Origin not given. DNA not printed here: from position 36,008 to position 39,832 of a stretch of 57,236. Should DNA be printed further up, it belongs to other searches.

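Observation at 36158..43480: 2,446-aa 'mega-glycosyltransferase': GT-B + GT-B + ~700-aa TPR array + GT2 + TPR in one polypeptide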

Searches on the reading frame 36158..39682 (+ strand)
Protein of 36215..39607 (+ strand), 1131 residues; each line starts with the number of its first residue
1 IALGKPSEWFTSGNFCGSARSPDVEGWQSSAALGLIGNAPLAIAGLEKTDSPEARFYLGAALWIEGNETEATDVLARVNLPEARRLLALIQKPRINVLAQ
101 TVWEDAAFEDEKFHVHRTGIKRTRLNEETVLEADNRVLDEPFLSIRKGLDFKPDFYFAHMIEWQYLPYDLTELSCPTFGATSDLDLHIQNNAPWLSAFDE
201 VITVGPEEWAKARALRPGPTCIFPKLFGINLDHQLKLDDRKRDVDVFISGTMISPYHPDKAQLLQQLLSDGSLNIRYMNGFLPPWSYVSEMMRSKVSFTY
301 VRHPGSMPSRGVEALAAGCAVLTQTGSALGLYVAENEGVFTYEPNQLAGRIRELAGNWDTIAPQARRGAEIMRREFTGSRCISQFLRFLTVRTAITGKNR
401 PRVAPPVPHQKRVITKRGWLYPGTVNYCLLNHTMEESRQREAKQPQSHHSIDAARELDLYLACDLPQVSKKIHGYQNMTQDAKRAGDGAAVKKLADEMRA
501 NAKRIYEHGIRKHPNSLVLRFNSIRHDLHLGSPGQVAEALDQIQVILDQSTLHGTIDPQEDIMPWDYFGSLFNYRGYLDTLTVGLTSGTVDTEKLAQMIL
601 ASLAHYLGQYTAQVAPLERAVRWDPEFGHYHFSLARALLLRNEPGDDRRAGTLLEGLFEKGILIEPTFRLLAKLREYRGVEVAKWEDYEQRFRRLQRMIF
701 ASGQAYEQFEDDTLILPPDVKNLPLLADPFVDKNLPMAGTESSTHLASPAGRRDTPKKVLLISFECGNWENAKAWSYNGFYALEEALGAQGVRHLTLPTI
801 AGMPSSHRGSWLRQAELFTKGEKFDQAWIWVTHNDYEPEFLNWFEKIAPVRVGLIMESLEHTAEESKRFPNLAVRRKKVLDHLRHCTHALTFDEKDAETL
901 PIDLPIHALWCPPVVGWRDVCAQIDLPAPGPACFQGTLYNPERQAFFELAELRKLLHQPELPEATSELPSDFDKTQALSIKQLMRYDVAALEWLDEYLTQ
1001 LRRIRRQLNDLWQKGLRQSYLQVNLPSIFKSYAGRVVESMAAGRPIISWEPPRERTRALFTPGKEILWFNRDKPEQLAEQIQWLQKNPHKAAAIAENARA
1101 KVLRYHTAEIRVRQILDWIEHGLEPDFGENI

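Call 43: predict_structure(alignment_id=A2)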
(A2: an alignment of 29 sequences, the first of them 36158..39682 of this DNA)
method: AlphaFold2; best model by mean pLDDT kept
length: 1175 residues; sequences in the alignment: 29
mean_pLDDT: 84.8   pTM: 0.83
mean pLDDT of the five models: 84.8, 83.5, 82.5, 82.2, 80.1
residues with pLDDT >= 90: 570; 70-90: 467; 50-70: 73; < 50: 65
segments of 3 or more residues with pLDDT < 50: 1-16, 493-505, 721-730, 1151-1175
pLDDT, mean of each block of 10 residues (from residue 1): 26 48 89 93 89 94 94 97 97 96 98 95 88 90 77 77 86 89 87 94 83 93 92 92 90 79 80 62 79 77 79 86 85 94 90 94 83 93 95 94 97 92 88 67 86 92 91 90 76 44 57 90 95 92 92 93 90 80 68 88 90 93 95 96 91 95 95 90 86 87 88 78 42 83 85 68 61 73 89 68 81 88 90 87 91 91 94 90 85 90 96 92 93 87 91 88 91 90 86 91 81 82 85 91 89 89 95 91 94 94 96 95 89 88 83 36 31 36
secondary structure, 60 per line:
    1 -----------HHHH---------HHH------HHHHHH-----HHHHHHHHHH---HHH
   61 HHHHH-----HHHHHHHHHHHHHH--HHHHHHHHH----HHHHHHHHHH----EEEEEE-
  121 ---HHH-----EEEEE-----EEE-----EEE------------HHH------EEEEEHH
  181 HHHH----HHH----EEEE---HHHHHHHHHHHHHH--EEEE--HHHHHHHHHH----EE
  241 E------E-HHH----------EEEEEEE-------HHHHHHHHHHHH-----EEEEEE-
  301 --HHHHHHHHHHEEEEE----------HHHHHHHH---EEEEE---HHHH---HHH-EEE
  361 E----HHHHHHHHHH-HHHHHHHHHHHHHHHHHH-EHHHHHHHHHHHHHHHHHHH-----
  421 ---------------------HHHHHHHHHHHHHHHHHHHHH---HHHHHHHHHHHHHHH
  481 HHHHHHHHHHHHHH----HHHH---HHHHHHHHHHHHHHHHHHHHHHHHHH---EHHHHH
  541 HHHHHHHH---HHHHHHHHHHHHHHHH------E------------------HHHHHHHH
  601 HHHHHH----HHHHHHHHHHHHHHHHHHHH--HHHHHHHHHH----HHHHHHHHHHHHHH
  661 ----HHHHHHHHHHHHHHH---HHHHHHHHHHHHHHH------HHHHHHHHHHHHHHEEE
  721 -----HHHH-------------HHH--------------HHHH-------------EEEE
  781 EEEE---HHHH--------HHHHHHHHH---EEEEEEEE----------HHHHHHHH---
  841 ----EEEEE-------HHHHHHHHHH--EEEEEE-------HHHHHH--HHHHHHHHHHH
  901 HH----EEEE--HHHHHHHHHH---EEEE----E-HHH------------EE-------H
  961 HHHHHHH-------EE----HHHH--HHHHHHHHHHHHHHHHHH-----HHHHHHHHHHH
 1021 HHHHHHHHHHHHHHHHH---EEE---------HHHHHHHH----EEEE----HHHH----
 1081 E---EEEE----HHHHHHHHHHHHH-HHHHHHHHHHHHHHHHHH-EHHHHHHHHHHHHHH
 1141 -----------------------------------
elements in order (helices of 4 or more, strands of 3 or more residues): H12-15 H34-39 H45-54 H58-65 H71-84 H87-95 H100-109 E114-119 E132-136 E142-144 E150-152 E174-178 H179-184 E196-199 H203-216 E219-222 H225-234 E239-241 E263-269 H277-288 E294-299 H303-312 E313-317 H328-335 E339-343 H347-350 E358-361 H366-375 H377-394 H397-415 H442-462 H466-494 H499-502 H506-531 H536-548 H552-567 H593-606 H611-630 H633-642 H647-660 H665-679 H683-697 H704-717 E718-720 H726-729 H760-763 E777-784 H788-791 H800-808 E812-819 H830-837 E845-849 H857-866 E869-874 H882-887 H890-902 E907-910 H913-922 E926-929 H960-967 H981-984 H987-1004 H1010-1037 E1041-1043 H1053-1060 E1065-1068 H1073-1076 E1085-1088 H1093-1105 H1107-1124 H1127-1140

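Call 45: fold_search(model_id=the predicted structure, library=pdb)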
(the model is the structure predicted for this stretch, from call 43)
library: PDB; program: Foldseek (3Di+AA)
matches with E <= 10: 1023; with E <= 0.001: 131
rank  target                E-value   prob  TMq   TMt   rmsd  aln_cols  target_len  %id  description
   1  7qsg_A                1.1e-06  1.00  0.21  0.57  11.0       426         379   14  Methylmannose polysaccharide mannosyltransferase from M. hassiacum (released 2023-01-25)
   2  7y4i_A                2.2e-06  1.00  0.15  0.20  32.5       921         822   12  Crystal structure of SPINDLY in complex with GDP (released 2022-12-07)
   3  8dtf_A                3.0e-06  1.00  0.16  0.22  33.0       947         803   12  Cryo-EM structure of the full length Arabidopsis SPY with complete TPRs (released 2023-03-08)
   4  7y4i_B                4.4e-06  1.00  0.17  0.23  32.8       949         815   13  Crystal structure of SPINDLY in complex with GDP (released 2022-12-07)
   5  8qoy                  5.1e-06  1.00  0.16  0.17  21.2       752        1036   13  Capsular polysaccharide synthesis multienzyme of Actinobacillus Pleuropneumoniae serotype 3 (released 2024-07-03)
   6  8dth_B                5.3e-06  1.00  0.17  0.26  23.1       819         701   12  Cryo-EM structure of Arabidopsis SPY alternative conformation 2 (released 2023-03-08)
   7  8dtg_B                6.6e-06  1.00  0.17  0.26  24.6       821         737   12  Cryo-EM structure of Arabidopsis SPY alternative conformation 1 (released 2023-03-08)
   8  8dti_A                7.2e-06  1.00  0.17  0.28  24.2       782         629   11  Cryo-EM structure of Arabidopsis SPY in complex with GDP-fucose (released 2023-03-08)
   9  2x6r_A                1.2e-05  1.00  0.20  0.50   9.8       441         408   11  Crystal structure of trehalose synthase TreT from P.horikoshi produced by soaking in trehalose (released 2010-10-13)
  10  2x6q_B                1.2e-05  1.00  0.20  0.52   9.6       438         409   12  Crystal structure of trehalose synthase TreT from P.horikoshi (released 2010-10-13)
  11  4gyy_A                1.2e-05  1.00  0.15  0.24  26.0       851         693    9  Crystal structure of human O-GlcNAc Transferase with UDP-5SGlcNAc and a peptide substrate (released 2012-10-31)
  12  2x6q_A                1.3e-05  1.00  0.18  0.44   9.8       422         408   11  Crystal structure of trehalose synthase TreT from P.horikoshi (released 2010-10-13)
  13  3oka_A                1.3e-05  1.00  0.18  0.46  13.5       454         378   12  Crystal structure of Corynebacterium glutamicum PimB' in complex with GDP-Man (triclinic crystal form) (released 2010-09-15)
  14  8dtg_A                1.5e-05  1.00  0.14  0.20  32.7       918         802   12  Cryo-EM structure of Arabidopsis SPY alternative conformation 1 (released 2023-03-08)
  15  3pe4_A                1.8e-05  1.00  0.15  0.23  26.3       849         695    9  Structure of human O-GlcNAc transferase and its complex with a peptide substrate (released 2011-01-19)
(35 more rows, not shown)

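Call 86: search_protein_representatives(protein=window:36215-39607:+)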
Query: 1131 residues. Proteins with E-value up to 0.001 (for the whole library): 791; up to 1e-10: 598; up to 1e-30: 408. The best 150 are listed.
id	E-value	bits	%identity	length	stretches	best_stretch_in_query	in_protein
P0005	0.0e+00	1606.5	64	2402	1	33-1130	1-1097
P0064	5.0e-295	998.1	46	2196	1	10-1130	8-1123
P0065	4.8e-257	872.3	40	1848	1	9-1129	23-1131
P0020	1.7e-246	837.4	45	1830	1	178-1128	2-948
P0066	5.5e-202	690.0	38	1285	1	8-1131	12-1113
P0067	3.7e-199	680.6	39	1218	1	8-1129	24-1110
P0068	1.1e-186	639.3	37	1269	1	8-1129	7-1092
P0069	9.8e-184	629.5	38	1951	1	3-1128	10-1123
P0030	7.0e-180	616.7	37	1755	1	11-1129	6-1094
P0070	7.3e-179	613.4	37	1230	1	60-1127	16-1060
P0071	5.4e-167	574.1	35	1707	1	11-1127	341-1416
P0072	5.8e-164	564.0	35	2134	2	10-1120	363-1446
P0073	1.5e-163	562.7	35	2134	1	15-1120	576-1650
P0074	1.3e-162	559.5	35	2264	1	9-1126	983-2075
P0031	1.1e-157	543.3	34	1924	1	11-1126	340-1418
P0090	1.1e-115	404.2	39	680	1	7-654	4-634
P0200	3.8e-81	289.8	42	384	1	757-1128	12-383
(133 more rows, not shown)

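Call 87: find_encoding_contigs(protein=P0090, flank=8000, max_places=2)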
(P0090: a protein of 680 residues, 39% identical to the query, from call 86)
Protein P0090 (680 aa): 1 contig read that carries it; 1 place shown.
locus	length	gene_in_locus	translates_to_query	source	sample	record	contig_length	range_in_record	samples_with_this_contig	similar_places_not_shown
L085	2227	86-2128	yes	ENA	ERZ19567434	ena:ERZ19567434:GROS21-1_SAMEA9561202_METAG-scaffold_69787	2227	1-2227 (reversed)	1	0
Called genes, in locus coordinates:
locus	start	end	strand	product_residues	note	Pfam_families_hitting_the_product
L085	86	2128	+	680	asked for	-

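Call 88: find_encoding_contigs(protein=P0200, flank=8000, max_places=2)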
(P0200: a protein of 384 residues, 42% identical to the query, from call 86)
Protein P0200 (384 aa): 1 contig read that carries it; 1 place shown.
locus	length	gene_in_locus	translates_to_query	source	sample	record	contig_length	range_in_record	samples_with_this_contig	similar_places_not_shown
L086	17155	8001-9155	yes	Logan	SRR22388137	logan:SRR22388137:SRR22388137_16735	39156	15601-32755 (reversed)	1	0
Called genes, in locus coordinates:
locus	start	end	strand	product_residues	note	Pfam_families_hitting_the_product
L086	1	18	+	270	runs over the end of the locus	PF00535:Glycos_transf_2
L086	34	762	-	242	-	PF13578:Methyltransf_24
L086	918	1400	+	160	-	PF08241:Methyltransf_11, PF13489:Methyltransf_23 (faint), PF13649:Methyltransf_25 (weak)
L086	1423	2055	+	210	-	PF05175:MTS (weak), PF13489:Methyltransf_23, PF01209:Ubie_methyltran (weak), PF13847:Methyltransf_31, PF08241:Methyltransf_11, PF08242:Methyltransf_12, PF13649:Methyltransf_25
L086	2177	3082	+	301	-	PF00535:Glycos_transf_2, PF10111:Glyco_tranf_2_2, PF13641:Glyco_tranf_2_3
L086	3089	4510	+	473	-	PF08241:Methyltransf_11 (weak), PF13524:Glyco_trans_1_2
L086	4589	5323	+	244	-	PF13489:Methyltransf_23 (weak), PF08242:Methyltransf_12, PF13649:Methyltransf_25 (weak)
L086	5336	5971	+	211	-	PF08241:Methyltransf_11, PF01209:Ubie_methyltran (weak), PF13649:Methyltransf_25 (weak)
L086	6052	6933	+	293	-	PF13524:Glyco_trans_1_2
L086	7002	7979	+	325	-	PF13524:Glyco_trans_1_2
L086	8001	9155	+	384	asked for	PF13524:Glyco_trans_1_2, PF13692:Glyco_trans_1_4 (weak), PF00534:Glycos_transf_1 (weak)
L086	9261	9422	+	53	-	-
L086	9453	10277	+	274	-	PF13641:Glyco_tranf_2_3, PF00535:Glycos_transf_2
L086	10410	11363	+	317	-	PF00535:Glycos_transf_2, PF13641:Glyco_tranf_2_3 (weak)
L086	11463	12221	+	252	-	PF00535:Glycos_transf_2, PF13641:Glyco_tranf_2_3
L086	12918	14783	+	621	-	PF08241:Methyltransf_11, PF13524:Glyco_trans_1_2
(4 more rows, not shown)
